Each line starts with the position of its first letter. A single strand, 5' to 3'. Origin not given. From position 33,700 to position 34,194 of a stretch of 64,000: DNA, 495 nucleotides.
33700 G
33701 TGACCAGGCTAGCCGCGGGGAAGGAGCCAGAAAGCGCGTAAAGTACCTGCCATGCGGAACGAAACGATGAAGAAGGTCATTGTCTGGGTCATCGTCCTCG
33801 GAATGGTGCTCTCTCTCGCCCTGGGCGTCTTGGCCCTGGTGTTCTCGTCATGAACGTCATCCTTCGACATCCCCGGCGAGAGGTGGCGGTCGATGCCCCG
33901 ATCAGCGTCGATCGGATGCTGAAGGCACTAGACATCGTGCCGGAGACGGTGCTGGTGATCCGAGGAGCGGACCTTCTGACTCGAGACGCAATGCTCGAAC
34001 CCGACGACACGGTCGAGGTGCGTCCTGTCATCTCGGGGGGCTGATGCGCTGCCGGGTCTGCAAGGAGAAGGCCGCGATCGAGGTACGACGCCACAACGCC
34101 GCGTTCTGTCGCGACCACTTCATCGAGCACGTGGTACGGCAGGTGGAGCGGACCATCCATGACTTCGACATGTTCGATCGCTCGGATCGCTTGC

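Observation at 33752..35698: Translationally coupled leader peptide-ttuB-ttuA-trmI tRNA T-loop modification operon, 2 kb from the Pup locus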

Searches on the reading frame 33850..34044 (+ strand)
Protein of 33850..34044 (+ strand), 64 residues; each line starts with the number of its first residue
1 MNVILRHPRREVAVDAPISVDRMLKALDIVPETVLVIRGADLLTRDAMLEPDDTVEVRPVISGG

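Call 3: search_protein_families(library=pfam, proteins=[window:33850-34044:+], max_evalue=0.1)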
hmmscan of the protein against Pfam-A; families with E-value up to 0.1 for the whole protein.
window:33850-34044:+ (64 aa): 2 families
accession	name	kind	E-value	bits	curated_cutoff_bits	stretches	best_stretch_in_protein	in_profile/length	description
PF02597.26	ThiS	-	0.0016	19.4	22.5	1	10-64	14-76/76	ThiS family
PF21965.2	SAMP2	-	0.029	15.2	27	1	8-57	11-59/63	Small archaeal modifier protein 2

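Call 4: search_protein_families(library=ncbifam, proteins=[window:33850-34044:+], max_evalue=0.1)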
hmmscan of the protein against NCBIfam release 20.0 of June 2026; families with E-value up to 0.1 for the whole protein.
window:33850-34044:+ (64 aa): 3 families
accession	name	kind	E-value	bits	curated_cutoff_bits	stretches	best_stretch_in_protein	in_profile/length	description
NF005028.0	PRK06437.1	equivalog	0.0003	20.9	85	1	6-64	9-67/67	hypothetical protein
NF006231.0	PRK08364.1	equivalog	0.02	15.2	80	1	3-64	9-70/70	sulfur carrier protein ThiS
NF041919.1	SAMP2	equivalog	0.07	13.7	70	1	10-64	13-66/66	ubiquitin-like small modifier protein SAMP2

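Call 6: search_solved_structures(query=window:33850-34044:+, max_evalue=10, show_alignments=3)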
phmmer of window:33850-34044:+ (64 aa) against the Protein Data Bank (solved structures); distinct sequences matched with E-value up to 10: 8.
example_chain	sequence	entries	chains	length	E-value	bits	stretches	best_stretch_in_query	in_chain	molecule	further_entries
5ztb_E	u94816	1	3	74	9.2e-08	35.4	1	3-64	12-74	Sulfur carrier protein TtuB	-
5gha_E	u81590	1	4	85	2.9e-07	33.8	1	1-63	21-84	Sulfur Carrier TtuB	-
5lda_B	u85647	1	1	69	0.24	15.3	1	3-64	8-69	SAMP2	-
1rws_A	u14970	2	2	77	0.35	14.8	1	3-64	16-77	hypothetical protein PF1061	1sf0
5agh_A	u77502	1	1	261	0.76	13.7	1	14-60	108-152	POTENTIAL CYTOSOLIC LEUCYL TRNA SYNTHETASE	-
5agi_A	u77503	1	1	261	0.77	13.7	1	14-60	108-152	POTENTIAL CYTOSOLIC LEUCYL TRNA SYNTHETASE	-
5agj_A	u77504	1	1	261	0.77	13.7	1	14-60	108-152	POTENTIAL CYTOSOLIC LEUCYL TRNA SYNTHETASE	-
2wfe_A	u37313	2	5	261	0.77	13.7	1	14-60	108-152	CYTOSOLIC LEUCYL-TRNA SYNTHETASE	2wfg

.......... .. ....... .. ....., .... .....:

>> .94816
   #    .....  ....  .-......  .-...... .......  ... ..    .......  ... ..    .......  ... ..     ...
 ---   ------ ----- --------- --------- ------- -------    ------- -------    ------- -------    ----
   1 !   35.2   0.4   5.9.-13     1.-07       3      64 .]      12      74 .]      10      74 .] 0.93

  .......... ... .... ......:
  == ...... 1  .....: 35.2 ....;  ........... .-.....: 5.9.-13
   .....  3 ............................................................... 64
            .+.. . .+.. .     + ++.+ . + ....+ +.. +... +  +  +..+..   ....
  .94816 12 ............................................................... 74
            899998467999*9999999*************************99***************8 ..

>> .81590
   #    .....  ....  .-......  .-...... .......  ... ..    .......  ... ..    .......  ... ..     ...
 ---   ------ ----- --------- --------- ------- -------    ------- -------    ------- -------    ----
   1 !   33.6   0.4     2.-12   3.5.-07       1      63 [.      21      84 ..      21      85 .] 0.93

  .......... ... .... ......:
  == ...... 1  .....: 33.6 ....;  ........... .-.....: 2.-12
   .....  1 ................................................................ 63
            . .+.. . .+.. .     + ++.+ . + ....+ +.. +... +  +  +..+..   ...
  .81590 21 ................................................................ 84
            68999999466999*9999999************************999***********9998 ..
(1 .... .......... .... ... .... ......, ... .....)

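Call 42: search_solved_structures(query=A3, max_evalue=1)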
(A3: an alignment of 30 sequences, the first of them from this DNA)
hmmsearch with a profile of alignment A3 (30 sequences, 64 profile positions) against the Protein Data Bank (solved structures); distinct sequences matched with E-value up to 1: 14.
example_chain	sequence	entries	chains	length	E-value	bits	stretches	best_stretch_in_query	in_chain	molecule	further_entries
5gha_E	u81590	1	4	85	2.5e-18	69.2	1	1-63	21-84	Sulfur Carrier TtuB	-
5ztb_E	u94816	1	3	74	3.9e-18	68.6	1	2-64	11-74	Sulfur carrier protein TtuB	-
5lda_B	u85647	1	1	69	2.8e-10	43.4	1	2-64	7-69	SAMP2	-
1rws_A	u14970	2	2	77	4.1e-10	42.8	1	2-64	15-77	hypothetical protein PF1061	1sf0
1ryj_A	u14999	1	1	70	1.3e-07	34.8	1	10-64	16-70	unknown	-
2q5w_D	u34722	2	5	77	0.04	17.3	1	24-64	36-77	Molybdopterin converting factor, subunit 1 | Molybdopterin synthase small subunit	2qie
2g1e_A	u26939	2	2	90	0.054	16.8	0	28-64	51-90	hypothetical protein Ta0895 | Putative uncharacterized protein Ta0895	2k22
1tyg_B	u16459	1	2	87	0.12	15.7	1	19-64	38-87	yjbS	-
1f0z_A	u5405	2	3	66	0.25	14.7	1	13-64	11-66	THIS PROTEIN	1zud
2cu3_A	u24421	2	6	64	0.37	14.2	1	18-64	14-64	unknown function protein | Putative thiamine biosynthesis protein ThiS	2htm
9w5z_A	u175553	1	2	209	0.8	13.1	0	18-56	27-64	Streptococcal hemoprotein receptor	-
7zhf_A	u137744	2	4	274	0.89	12.9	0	17-52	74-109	GTPase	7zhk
2waq_H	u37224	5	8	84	0.92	12.9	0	13-57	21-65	DNA-DIRECTED RNA POLYMERASE RPO5 SUBUNIT | DNA-DIRECTED RNA POLYMERASE SUBUNIT H | DNA-DIRECTED RNA POLYMERASE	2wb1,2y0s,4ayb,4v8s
1vjk_A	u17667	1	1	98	0.98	12.8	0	42-64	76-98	molybdopterin converting factor, subunit 1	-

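Call 55: predict_structure(protein=window:33850-34044:+)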
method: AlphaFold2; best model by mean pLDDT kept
length: 64 residues; sequences in the alignment: 1
mean_pLDDT: 70.5   pTM: 0.49
mean pLDDT of the five models: 70.5, 66.0, 58.4, 46.6, 41.9
residues with pLDDT >= 90: 0; 70-90: 40; 50-70: 22; < 50: 2
segments of 3 or more residues with pLDDT < 50: none
pLDDT, mean of each block of 10 residues (from residue 1): 76 81 75 60 67 71 52
secondary structure, 60 per line:
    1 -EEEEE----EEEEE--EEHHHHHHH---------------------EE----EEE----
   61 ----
elements in order: E2-6 E11-15 H20-26 E54-56

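Call 58: fold_search(model_id=the predicted structure, library=pdb)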
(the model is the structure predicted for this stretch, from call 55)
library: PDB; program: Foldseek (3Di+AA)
matches with E <= 10: 564; with E <= 0.001: 1
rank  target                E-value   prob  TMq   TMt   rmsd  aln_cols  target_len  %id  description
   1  5ztb_E                3.5e-04  1.00  0.71  0.70   3.3        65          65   40  Structure of Sulfurtransferase (released 2019-06-12)
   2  5gha_H                2.0e-03  1.00  0.70  0.70   2.9        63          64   40  Sulfur Transferase TtuA in complex with Sulfur Carrier TtuB (released 2017-05-03)
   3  5ztb_D                5.5e-03  1.00  0.70  0.70   3.1        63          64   41  Structure of Sulfurtransferase (released 2019-06-12)
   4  5gha_F                6.3e-03  1.00  0.70  0.66   2.9        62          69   39  Sulfur Transferase TtuA in complex with Sulfur Carrier TtuB (released 2017-05-03)
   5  5gha_E                9.5e-03  1.00  0.69  0.71   2.8        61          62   39  Sulfur Transferase TtuA in complex with Sulfur Carrier TtuB (released 2017-05-03)
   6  1ryj_MODEL_1_A        2.0e-02  0.99  0.67  0.63   2.9        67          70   24  Solution NMR Structure of Protein Mth1743 from Methanobacterium thermoautotrophicum. Ontario Centre for Struct (released 2004-02-24)
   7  8e9g_G                5.4e-02  0.91  0.50  0.06   6.6        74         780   15  Mycobacterial respiratory complex I with both quinone positions modelled (released 2022-10-12)
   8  3n1x_C                6.2e-02  0.87  0.50  0.41   4.3        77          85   18  X-ray Crystal Structure of Toluene/o-Xylene Monooxygenase Hydroxylase T201C Mutant (released 2010-10-13)
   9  9ihp_G                6.6e-02  0.94  0.55  0.07   5.8        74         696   11  Open state without NUQM and with flavoprotein (classification state 3) of Pichia pastoris mitochondrial complex I in c (released 2025-10-15)
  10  6jbz_B                7.1e-02  0.99  0.68  0.56   3.2        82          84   17  Structural analysis of molybdopterin synthases from two mycobacteria pathogens (released 2019-02-13)
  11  2kan_MODEL_1_A        9.9e-02  0.82  0.51  0.39   4.2        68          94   20  Solution NMR structure of ubiquitin-like domain of Arabidopsis thaliana protein At2g32350. Northeast Structura (released 2008-11-25)
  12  1yqb                  9.9e-02  0.47  0.41  0.32   6.0        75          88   13  Human Ubiquilin 3 (released 2005-02-08)
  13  6jl3                  1.1e-01  0.95  0.61  0.55   3.0        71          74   18  Crystal Structure of the UBL domain of Plasmodium Falciparum Dsk2 (released 2020-02-19)
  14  5yt6_A                1.1e-01  0.85  0.54  0.49   3.4        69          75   10  Crystal structure of TAX1BP1 UBZ2 in complex with mono-ubiquitin (released 2018-07-11)
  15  3goe                  1.1e-01  0.66  0.47  0.40   4.3        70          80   18  Molecular Mimicry of SUMO promotes DNA repair (released 2009-04-14)
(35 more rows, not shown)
